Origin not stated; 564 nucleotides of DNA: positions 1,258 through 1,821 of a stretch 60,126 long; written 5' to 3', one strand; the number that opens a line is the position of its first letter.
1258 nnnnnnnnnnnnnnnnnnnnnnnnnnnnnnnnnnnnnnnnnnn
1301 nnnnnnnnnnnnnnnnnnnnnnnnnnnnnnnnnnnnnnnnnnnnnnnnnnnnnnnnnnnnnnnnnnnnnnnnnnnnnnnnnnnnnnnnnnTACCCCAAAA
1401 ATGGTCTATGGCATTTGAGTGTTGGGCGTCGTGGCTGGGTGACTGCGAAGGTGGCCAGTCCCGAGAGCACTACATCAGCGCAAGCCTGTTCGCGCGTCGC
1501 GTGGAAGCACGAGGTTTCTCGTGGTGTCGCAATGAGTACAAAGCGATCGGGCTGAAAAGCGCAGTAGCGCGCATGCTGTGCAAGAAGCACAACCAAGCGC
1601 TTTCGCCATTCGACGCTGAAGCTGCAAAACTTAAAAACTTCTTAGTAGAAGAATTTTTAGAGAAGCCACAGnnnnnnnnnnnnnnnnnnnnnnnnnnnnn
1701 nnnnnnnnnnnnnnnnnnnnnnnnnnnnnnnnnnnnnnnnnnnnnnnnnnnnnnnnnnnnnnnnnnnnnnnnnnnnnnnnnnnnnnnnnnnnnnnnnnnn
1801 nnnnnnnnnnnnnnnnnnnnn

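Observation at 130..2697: Low-GC 2.6-kb islet between two convergent core genes carries an unknown / HEPN / His-Me-finger gene trio: candidate undescribed defence or toxin module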

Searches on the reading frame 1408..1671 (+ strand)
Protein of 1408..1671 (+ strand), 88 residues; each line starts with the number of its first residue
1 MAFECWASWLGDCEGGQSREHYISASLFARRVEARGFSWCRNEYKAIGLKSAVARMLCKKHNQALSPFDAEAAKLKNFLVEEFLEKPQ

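Call 79: search_solved_structures(query=A7, max_evalue=10, show_alignments=4)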
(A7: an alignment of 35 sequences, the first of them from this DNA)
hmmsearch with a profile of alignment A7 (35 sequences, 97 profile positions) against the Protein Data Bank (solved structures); distinct sequences matched with E-value up to 10: 0.

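Call 100: search_protein_families(library=pfam, alignment_id=A7, max_evalue=10)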
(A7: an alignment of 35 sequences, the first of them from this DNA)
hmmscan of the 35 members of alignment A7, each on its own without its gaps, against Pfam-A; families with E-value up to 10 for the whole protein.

A. member 1, seq(88 aa): 0 families

B. families by the number of members that match (of 35 scanned): 11 families
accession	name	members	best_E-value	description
PF22696.2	Putative_PNPOx_2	1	0.034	Pyridoxamine 5'-phosphate oxidase-like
PF13600.11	DUF4140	1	0.048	N-terminal domain of unknown function (DUF4140)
PF23579.1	ARM_TBCD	1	0.07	Tubulin-specific chaperone D-like, ARM repeat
PF08879.15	WRC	1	0.071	WRC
PF20792.2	VCD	1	0.073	VopL C-terminal dimerization domain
PF10426.15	zf-RAG1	1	0.077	Recombination-activating protein 1 zinc-finger domain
PF14910.11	MMS22L_N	1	0.15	S-phase genomic integrity recombination mediator, N-terminal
PF23185.1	CFAP43_N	1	0.16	CFAP43 N-terminal domain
PF09180.16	ProRS-C_1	1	0.19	Prolyl-tRNA synthetase, C-terminal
PF00612.33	IQ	1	0.26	IQ calmodulin-binding motif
PF09186.17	DUF1949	1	0.31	Domain of unknown function (DUF1949)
